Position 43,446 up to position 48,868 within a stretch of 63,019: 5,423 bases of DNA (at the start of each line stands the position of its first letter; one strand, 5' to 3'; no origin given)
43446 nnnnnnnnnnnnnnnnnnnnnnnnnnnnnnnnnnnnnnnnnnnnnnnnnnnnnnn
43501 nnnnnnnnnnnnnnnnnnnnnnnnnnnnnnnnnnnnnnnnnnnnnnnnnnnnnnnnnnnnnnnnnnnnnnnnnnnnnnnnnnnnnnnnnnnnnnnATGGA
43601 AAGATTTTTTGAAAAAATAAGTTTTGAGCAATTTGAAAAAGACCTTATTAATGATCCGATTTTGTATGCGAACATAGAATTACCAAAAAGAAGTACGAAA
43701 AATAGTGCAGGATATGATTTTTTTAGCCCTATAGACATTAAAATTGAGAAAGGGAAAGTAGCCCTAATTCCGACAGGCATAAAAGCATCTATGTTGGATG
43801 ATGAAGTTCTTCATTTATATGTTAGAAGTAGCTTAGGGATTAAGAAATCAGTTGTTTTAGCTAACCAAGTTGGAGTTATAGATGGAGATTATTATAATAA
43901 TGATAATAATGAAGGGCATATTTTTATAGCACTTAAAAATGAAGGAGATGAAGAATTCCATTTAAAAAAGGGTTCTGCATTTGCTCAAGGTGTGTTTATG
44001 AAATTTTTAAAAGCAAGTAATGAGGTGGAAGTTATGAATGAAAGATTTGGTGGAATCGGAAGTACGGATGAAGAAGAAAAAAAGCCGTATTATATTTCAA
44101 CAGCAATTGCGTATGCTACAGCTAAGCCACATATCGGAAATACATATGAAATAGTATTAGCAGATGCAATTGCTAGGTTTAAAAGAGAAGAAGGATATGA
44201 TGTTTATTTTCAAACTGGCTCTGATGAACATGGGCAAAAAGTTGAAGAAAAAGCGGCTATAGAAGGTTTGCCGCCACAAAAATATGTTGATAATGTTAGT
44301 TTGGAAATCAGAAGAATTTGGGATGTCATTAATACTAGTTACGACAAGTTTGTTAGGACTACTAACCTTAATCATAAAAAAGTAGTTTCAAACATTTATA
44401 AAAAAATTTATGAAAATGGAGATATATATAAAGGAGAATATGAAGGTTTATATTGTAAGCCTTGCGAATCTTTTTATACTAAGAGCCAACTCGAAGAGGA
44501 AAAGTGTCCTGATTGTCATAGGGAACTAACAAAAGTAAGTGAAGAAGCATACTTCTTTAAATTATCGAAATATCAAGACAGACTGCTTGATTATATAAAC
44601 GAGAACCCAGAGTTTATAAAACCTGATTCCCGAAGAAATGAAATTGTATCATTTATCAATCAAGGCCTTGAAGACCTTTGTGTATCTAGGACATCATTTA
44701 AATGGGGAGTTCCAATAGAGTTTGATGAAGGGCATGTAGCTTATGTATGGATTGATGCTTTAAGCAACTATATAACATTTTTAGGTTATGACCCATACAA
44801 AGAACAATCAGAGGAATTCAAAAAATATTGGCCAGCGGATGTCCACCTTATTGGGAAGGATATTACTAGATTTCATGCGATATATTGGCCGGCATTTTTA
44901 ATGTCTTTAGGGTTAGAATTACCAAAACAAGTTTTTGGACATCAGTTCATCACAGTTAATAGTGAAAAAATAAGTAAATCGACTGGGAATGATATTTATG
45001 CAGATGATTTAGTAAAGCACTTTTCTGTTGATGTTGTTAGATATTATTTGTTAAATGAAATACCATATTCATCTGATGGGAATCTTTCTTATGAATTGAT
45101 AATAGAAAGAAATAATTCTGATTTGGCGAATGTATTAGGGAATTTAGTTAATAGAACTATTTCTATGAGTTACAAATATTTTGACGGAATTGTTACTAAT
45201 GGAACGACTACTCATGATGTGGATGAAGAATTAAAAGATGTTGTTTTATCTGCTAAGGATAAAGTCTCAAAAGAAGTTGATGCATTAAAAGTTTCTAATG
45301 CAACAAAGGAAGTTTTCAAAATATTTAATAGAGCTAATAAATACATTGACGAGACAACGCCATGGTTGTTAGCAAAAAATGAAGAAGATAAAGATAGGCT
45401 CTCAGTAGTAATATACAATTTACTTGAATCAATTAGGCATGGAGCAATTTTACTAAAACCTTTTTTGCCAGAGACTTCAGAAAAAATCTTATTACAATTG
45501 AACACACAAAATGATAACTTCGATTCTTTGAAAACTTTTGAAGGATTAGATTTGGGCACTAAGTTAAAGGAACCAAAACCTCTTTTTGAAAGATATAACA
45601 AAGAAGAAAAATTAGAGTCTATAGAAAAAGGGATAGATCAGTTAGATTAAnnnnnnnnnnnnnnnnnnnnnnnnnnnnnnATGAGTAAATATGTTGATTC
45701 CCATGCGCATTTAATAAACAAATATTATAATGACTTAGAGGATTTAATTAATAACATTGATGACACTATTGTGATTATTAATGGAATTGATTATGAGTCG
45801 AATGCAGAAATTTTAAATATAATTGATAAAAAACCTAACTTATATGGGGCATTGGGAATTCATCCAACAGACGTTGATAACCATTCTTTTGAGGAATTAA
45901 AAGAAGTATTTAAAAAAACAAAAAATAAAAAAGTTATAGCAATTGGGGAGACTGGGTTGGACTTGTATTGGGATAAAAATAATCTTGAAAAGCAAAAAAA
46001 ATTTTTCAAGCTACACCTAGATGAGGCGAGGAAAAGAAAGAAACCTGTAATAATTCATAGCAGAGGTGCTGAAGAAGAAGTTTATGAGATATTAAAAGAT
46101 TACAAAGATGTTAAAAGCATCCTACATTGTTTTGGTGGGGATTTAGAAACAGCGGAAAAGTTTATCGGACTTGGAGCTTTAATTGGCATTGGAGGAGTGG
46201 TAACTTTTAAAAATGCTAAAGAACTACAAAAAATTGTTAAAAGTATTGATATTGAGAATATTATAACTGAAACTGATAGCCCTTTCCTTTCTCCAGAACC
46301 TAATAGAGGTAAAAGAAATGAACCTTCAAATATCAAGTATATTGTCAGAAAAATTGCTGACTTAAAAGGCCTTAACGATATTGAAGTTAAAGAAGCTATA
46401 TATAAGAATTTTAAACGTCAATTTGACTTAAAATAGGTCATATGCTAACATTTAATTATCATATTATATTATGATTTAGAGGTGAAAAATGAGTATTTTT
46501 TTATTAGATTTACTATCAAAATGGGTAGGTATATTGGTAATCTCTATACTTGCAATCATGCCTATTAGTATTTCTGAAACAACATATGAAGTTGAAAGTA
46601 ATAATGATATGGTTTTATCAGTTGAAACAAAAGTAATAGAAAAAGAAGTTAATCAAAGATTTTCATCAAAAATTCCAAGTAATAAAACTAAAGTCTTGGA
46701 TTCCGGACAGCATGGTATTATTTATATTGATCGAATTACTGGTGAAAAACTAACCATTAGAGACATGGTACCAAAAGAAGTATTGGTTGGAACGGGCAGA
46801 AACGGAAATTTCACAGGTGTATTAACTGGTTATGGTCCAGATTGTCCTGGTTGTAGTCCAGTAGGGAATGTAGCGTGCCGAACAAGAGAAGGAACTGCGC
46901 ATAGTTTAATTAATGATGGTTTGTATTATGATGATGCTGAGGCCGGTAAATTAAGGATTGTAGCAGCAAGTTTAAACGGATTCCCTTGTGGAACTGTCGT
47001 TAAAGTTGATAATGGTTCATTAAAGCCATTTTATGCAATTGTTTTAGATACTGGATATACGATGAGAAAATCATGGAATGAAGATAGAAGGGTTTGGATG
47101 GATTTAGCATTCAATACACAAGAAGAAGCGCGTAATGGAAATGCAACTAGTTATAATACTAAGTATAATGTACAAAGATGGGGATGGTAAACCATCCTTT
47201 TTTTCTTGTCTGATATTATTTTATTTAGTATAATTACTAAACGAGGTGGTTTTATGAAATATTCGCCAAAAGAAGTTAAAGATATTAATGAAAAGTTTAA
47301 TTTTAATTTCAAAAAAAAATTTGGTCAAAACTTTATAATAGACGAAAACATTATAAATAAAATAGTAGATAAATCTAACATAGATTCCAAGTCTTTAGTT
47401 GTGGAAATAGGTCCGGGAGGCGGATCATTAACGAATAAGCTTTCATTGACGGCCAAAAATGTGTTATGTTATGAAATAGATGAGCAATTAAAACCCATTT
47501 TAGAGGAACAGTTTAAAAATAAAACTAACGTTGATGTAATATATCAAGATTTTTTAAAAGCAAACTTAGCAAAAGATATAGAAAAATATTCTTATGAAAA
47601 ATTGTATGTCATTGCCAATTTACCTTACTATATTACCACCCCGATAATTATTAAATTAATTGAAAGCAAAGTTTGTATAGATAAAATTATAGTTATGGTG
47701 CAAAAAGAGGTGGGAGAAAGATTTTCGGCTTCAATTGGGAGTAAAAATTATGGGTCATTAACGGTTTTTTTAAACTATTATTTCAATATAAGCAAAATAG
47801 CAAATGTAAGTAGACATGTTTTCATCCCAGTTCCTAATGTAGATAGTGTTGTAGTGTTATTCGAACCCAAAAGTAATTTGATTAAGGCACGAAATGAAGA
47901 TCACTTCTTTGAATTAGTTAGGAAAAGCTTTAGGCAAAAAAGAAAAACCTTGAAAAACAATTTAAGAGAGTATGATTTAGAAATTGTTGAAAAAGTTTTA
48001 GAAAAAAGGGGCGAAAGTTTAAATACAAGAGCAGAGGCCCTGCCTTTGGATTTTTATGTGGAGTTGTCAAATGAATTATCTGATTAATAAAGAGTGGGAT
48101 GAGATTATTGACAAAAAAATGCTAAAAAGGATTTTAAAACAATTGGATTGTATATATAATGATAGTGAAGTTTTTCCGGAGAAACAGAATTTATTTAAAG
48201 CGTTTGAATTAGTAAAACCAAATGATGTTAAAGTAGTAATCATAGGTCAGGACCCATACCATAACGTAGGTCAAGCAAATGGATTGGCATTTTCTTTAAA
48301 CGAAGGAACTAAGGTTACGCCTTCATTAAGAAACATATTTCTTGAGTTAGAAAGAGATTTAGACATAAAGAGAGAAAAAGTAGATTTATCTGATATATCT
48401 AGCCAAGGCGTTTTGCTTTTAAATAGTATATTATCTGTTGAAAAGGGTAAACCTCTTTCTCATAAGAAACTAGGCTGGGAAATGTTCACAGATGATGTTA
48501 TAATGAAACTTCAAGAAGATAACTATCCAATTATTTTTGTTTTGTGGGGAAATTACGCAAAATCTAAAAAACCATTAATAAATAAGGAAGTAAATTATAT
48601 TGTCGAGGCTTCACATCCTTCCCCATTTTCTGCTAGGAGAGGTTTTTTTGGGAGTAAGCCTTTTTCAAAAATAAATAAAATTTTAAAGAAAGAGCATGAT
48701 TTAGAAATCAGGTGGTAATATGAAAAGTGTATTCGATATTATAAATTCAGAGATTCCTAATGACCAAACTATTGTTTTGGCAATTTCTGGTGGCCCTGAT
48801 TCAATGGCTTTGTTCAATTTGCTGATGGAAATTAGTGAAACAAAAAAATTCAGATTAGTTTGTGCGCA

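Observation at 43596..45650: Complete dUTPase fused in-frame to methionyl-tRNA synthetase under a Met T-box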

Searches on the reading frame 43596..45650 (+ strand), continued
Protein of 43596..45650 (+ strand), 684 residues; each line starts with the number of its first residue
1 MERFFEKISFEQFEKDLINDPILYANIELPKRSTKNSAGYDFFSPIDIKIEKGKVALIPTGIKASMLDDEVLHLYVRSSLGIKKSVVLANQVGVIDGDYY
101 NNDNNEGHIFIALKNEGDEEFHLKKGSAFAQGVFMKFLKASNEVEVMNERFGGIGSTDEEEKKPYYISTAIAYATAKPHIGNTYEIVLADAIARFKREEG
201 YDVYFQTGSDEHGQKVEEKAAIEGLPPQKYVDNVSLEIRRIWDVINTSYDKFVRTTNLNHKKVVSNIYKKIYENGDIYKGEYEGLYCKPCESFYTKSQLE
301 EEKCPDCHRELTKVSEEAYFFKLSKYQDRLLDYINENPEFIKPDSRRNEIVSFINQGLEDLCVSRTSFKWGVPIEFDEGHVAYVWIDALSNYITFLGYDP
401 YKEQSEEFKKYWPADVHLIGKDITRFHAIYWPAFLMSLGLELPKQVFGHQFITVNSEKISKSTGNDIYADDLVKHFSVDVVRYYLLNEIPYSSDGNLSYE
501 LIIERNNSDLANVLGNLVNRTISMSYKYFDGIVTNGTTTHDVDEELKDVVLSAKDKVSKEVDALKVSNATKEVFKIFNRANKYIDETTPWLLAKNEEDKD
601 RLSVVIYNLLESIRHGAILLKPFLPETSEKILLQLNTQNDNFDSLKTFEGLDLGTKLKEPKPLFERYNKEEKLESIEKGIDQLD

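Call 42: predict_structure(alignment_id=A4)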
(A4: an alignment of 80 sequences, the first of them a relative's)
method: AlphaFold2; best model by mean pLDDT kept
length: 684 residues; sequences in the alignment: 80
mean_pLDDT: 81.9   pTM: 0.65
mean pLDDT of the five models: 81.9, 80.2, 77.7, 75.1, 73.4
residues with pLDDT >= 90: 280; 70-90: 256; 50-70: 123; < 50: 25
segments of 3 or more residues with pLDDT < 50: 152-160, 170-180, 682-684
pLDDT, mean of each block of 10 residues (from residue 1): 89 91 94 88 94 92 90 89 84 75 84 92 93 87 66 43 64 40 68 86 69 67 75 57 58 67 91 94 76 69 78 87 93 89 75 88 82 85 77 84 86 63 71 92 69 59 67 85 80 73 89 93 96 95 97 94 80 96 96 94 98 98 92 95 92 94 89 81 40
secondary structure, 60 per line:
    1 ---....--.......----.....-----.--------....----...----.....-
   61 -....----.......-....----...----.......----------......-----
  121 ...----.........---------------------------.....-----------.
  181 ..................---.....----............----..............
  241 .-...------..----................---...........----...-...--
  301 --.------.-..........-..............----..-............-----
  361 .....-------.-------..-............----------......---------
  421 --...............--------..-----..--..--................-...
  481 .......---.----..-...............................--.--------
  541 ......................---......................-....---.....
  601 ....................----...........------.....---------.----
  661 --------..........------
elements in order (helices of 4 or more, strands of 3 or more residues): E4-7 H10-16 H21-25 E40-43 E48-50 E55-59 E62-65 E70-76 H78-81 E86-88 E93-96 E110-115 E121-123 E128-136 E164-168 H180-198 E202-206 H211-222 H227-241 H258-273 E277-287 E292-294 E312-321 H323-336 H344-355 E361-365 H384-395 H406-411 H423-437 H461-476 H478-487 H499-529 H541-562 H566-587 H589-592 H596-620 H625-635 H642-646 H669-678
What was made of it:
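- On Trimeric dUTPase (Pfam PF00692): Only a monomer AF2 model is available (call 42).
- The first MetRS strand is at 164-168 (call 42). Motif V is tethered close to MetRS (call 42).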

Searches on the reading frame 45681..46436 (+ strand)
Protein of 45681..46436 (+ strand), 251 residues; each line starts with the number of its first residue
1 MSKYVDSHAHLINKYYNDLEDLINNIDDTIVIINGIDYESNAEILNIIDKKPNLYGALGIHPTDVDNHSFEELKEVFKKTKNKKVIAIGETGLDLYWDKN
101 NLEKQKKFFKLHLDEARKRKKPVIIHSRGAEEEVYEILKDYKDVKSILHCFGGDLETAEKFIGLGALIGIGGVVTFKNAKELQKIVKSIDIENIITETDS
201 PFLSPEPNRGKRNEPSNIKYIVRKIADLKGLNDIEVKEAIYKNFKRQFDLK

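Call 54: search_protein_families(library=pfam, proteins=[window:45681-46436:+], max_evalue=0.00001)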
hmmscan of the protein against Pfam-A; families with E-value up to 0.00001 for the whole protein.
window:45681-46436:+ (251 aa): 1 family
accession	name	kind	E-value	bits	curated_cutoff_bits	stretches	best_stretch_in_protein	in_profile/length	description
PF01026.27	TatD_DNase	-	6.8e-75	252.2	27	1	5-248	1-252/253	TatD related DNase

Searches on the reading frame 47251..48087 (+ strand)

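Call 54: search_protein_families(library=pfam, proteins=[window:47251-48087:+], max_evalue=0.00001)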
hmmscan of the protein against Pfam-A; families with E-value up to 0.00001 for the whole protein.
window:47251-48087:+ (278 aa): 1 family
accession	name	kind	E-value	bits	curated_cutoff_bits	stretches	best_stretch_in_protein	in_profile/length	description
PF00398.26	RrnaAD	-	6e-66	222.7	24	1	18-276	2-261/263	Ribosomal RNA adenine dimethylase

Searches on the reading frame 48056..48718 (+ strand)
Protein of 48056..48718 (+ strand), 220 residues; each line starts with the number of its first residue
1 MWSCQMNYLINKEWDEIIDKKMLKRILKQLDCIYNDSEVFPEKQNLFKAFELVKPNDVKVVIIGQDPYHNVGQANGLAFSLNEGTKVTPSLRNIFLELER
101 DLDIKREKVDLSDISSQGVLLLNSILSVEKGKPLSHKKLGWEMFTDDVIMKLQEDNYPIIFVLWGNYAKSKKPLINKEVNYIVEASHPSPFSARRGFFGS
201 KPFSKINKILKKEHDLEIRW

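Call 54: search_protein_families(library=pfam, proteins=[window:48056-48718:+], max_evalue=0.00001)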
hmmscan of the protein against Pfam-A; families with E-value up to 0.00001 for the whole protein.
window:48056-48718:+ (220 aa): 1 family
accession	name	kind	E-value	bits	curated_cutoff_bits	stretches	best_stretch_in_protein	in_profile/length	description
PF03167.25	UDG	-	1.1e-14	55.2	24.3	1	53-211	4-141/141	Uracil DNA glycosylase superfamily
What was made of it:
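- Checked: ung (PF03167) is at 48056-48718, 2.4 kb downstream (call 54).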
